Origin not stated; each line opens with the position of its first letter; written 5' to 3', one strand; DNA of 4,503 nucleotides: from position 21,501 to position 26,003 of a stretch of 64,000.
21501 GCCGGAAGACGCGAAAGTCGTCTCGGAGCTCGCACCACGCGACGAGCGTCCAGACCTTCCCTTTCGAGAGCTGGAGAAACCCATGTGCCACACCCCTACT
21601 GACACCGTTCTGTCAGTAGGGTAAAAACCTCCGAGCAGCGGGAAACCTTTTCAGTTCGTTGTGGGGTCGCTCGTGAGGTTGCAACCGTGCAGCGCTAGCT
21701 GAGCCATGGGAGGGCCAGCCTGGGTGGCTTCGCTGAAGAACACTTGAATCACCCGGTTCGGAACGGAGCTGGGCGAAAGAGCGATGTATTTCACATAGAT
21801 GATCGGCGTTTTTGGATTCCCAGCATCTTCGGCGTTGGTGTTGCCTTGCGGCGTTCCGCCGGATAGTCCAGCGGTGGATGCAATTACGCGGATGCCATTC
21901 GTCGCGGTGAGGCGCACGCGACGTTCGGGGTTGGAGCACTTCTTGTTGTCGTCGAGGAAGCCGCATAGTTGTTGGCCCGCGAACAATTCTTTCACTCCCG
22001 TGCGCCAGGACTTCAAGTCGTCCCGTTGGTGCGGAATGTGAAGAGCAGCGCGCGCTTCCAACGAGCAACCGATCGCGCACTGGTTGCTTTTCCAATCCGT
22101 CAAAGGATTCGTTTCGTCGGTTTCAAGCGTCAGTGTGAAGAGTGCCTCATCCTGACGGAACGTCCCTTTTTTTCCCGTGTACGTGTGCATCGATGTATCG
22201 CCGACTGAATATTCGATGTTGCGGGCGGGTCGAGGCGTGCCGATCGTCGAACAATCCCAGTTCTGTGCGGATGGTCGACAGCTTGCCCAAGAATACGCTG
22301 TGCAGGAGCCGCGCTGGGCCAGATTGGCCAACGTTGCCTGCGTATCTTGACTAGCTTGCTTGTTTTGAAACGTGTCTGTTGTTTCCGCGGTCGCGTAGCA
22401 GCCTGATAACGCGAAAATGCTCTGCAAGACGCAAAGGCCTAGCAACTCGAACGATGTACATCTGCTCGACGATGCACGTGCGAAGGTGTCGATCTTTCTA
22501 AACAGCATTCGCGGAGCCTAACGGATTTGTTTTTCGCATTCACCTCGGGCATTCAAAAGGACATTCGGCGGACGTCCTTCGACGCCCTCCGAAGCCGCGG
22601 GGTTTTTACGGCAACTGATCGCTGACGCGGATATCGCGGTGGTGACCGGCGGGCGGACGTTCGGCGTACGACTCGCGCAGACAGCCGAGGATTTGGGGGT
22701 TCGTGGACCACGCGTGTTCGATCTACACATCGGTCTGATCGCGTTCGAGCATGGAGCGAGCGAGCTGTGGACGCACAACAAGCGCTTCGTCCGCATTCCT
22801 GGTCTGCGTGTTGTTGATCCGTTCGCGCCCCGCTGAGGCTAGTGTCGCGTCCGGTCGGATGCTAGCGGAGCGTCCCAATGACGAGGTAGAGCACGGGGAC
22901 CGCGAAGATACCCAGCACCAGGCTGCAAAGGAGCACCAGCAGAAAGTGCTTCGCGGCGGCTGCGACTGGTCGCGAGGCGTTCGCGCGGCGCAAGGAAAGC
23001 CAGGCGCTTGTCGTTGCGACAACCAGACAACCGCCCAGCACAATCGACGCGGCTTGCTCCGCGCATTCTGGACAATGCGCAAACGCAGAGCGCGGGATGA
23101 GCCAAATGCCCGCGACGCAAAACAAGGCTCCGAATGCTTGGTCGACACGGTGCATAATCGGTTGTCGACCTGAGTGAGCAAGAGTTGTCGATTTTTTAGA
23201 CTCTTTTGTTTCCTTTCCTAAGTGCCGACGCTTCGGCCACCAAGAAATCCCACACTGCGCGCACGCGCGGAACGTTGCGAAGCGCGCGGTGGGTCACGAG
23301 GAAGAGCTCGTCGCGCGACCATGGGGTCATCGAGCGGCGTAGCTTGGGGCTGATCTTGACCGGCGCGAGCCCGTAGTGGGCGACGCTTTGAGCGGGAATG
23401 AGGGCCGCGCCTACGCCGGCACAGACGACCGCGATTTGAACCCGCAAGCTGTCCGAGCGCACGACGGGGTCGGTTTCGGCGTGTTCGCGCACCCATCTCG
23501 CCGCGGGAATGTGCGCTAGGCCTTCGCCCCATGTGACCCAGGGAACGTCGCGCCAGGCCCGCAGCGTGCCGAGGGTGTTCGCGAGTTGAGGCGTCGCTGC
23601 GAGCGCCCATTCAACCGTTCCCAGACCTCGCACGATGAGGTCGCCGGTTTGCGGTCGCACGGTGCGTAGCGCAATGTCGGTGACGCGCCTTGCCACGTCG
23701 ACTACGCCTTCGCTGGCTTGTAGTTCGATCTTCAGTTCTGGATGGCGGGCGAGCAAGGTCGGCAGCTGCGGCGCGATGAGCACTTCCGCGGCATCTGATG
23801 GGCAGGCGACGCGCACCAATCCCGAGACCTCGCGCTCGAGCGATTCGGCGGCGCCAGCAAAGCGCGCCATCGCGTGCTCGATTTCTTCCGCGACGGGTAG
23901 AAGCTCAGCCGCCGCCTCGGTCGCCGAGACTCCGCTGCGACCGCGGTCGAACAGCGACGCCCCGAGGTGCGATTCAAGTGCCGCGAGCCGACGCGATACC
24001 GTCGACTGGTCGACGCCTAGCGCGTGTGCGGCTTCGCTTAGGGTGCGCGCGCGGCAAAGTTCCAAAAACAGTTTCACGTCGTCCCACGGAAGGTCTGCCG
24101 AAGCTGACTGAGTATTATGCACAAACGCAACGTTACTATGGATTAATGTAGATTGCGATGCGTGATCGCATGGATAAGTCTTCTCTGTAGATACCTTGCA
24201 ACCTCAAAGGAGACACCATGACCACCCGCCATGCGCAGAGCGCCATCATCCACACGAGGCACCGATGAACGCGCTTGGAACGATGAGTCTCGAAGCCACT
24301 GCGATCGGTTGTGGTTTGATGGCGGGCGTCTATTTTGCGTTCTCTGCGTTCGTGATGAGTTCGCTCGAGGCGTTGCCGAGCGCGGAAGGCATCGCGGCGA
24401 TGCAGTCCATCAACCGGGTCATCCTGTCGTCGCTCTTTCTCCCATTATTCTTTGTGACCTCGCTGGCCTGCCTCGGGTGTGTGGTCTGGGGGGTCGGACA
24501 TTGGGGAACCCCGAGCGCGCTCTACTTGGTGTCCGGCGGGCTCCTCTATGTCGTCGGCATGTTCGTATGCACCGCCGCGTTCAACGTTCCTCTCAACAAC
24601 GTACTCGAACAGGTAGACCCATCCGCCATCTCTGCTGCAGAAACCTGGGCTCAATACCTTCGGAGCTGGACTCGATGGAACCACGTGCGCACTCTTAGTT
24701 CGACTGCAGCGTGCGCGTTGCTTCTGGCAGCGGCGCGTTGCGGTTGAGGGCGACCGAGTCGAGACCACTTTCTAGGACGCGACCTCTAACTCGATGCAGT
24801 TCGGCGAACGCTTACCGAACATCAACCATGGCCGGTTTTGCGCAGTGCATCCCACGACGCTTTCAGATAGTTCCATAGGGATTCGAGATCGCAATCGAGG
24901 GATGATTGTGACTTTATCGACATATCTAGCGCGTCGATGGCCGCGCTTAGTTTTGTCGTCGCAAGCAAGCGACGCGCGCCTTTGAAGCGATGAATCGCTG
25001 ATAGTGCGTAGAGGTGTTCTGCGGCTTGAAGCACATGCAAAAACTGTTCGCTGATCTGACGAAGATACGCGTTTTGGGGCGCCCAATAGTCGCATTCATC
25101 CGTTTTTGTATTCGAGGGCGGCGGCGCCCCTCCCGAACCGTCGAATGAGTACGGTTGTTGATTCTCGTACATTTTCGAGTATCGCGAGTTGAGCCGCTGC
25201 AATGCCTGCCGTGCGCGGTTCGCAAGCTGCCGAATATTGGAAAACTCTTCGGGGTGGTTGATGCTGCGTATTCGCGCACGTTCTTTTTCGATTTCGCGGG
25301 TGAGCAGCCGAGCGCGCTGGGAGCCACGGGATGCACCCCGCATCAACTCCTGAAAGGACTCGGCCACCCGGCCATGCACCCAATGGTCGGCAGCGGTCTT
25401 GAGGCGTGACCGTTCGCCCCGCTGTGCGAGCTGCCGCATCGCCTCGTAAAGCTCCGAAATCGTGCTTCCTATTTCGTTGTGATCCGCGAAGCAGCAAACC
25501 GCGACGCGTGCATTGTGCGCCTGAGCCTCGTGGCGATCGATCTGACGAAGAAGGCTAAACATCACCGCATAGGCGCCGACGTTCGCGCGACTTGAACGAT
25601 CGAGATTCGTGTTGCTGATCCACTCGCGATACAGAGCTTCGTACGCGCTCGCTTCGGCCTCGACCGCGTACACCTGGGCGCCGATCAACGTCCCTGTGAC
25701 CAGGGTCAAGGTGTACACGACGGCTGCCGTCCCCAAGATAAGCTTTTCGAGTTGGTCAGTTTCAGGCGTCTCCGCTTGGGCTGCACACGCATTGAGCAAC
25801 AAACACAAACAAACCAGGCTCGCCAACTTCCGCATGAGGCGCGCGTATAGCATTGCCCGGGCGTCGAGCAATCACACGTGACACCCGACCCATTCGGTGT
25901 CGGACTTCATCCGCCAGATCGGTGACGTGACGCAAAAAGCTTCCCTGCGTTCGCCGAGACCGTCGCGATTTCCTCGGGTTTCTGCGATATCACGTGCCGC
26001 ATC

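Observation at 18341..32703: Nine orphan lipoproteins share a short pro-leader (C-x-A...EK[S/A]) but have unrelated C-termini: candidate polymorphic released-effector system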

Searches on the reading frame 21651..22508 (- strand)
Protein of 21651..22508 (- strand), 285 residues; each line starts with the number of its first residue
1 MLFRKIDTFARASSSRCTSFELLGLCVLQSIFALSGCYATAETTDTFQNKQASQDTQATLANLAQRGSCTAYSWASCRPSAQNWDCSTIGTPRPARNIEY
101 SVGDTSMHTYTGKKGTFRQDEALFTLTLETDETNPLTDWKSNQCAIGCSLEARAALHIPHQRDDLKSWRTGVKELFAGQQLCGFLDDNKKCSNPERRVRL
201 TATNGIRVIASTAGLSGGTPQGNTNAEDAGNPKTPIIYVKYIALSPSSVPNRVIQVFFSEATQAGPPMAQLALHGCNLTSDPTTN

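Call 6: search_protein_families(library=pfam, proteins=[window:21651-22508:-], max_evalue=0.1)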
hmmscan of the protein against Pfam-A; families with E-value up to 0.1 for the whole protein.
window:21651-22508:- (285 aa): 0 families

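Call 7: search_protein_families(library=ncbifam, proteins=[window:21651-22508:-], max_evalue=0.1)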
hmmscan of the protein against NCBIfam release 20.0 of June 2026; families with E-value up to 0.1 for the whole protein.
window:21651-22508:- (285 aa): 0 families

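Call 61: find_homologous_proteins(query=window:21651-22508:-, max_evalue=0.001)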
Query window:21651-22508:- (285 aa): 1 proteins with E <= 0.001 among 2232 candidates.
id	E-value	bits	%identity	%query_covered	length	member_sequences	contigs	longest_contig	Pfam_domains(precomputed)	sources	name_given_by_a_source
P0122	7.5e-191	650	100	100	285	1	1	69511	-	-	-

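Call 71: search_protein_families(library=phrogs, proteins=[window:21651-22508:-], max_evalue=0.01)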
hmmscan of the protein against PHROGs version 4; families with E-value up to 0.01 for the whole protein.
window:21651-22508:- (285 aa): 0 families

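Call 72: search_protein_families(library=padloc, proteins=[window:21651-22508:-], max_evalue=0.01)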
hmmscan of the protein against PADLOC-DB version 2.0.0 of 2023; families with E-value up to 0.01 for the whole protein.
window:21651-22508:- (285 aa): 0 families

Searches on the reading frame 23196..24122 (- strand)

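Call 59: search_protein_families(library=pfam, proteins=[window:23196-24122:-], max_evalue=0.01)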
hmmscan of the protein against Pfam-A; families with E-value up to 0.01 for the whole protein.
window:23196-24122:- (308 aa): 7 families
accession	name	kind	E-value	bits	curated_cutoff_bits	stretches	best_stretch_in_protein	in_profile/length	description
PF03466.25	LysR_substrate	-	3.8e-21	75.9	28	1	97-297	2-207/209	LysR substrate binding domain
PF00126.33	HTH_1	-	3.9e-17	62.4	26.6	1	13-71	1-59/60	Bacterial regulatory helix-turn-helix protein, lysR family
PF12840.13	HTH_20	-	0.00073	19.9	27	1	24-52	17-45/51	Helix-turn-helix domain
PF09339.16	HTH_IclR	-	0.0014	18.8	22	1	23-52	15-45/52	IclR helix-turn-helix domain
PF13556.12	HTH_30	-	0.003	17.7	27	1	26-59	13-46/59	PucR C-terminal helix-turn-helix domain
PF13551.12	HTH_29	-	0.0041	17.6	28.1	0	25-66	10-53/64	Winged helix-turn helix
PF13542.12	HTH_Tnp_ISL3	-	0.0067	16.3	27.4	0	20-47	21-48/51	Helix-turn-helix domain of transposase family ISL3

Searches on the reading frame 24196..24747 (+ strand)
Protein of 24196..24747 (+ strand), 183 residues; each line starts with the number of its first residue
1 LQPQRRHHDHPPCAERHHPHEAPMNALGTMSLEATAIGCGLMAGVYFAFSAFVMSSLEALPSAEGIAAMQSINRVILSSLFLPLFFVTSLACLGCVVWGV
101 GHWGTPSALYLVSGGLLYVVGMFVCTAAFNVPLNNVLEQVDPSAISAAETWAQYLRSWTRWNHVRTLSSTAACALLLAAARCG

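Call 59: search_protein_families(library=pfam, proteins=[window:24196-24747:+], max_evalue=0.01)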
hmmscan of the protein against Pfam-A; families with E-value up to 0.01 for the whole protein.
window:24196-24747:+ (183 aa): 1 family
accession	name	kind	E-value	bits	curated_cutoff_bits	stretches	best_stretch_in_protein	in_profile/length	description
PF08592.16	Anthrone_oxy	-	4.3e-18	65.9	27.3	1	81-175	11-106/106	Anthrone oxygenase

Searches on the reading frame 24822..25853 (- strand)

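Call 6: search_protein_families(library=pfam, proteins=[window:24822-25853:-], max_evalue=0.1)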
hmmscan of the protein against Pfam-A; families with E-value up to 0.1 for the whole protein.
window:24822-25853:- (343 aa): 2 families
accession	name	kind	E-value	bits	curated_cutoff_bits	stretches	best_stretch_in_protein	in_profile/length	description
PF02127.20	Peptidase_M18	-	0.00069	19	24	1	48-132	198-276/432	Aminopeptidase I zinc metalloprotease (M18)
PF15807.10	MAP17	-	0.028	14.9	29.6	1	10-84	4-77/122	Membrane-associated protein 117 kDa, PDZK1-interacting protein 1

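Call 7: search_protein_families(library=ncbifam, proteins=[window:24822-25853:-], max_evalue=0.1)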
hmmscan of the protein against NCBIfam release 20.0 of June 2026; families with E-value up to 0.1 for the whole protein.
window:24822-25853:- (343 aa): 3 families
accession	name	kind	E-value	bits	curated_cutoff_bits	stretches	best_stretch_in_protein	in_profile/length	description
NF002759.0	PRK02813.1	equivalog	0.0014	17.6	356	1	26-132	182-271/430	M18 family aminopeptidase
TIGR00237.1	xseA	equivalog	0.035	13.3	180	1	165-281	256-339/389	exodeoxyribonuclease VII large subunit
NF041882.1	PA3371_fam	equivalog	0.087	13.8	50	0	11-53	5-49/60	PA3371 family protein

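Call 71: search_protein_families(library=phrogs, proteins=[window:24822-25853:-], max_evalue=0.01)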
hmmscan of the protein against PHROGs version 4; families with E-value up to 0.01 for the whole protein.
window:24822-25853:- (343 aa): 0 families

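Call 72: search_protein_families(library=padloc, proteins=[window:24822-25853:-], max_evalue=0.01)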
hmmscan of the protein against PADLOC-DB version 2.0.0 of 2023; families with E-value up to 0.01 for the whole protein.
window:24822-25853:- (343 aa): 0 families
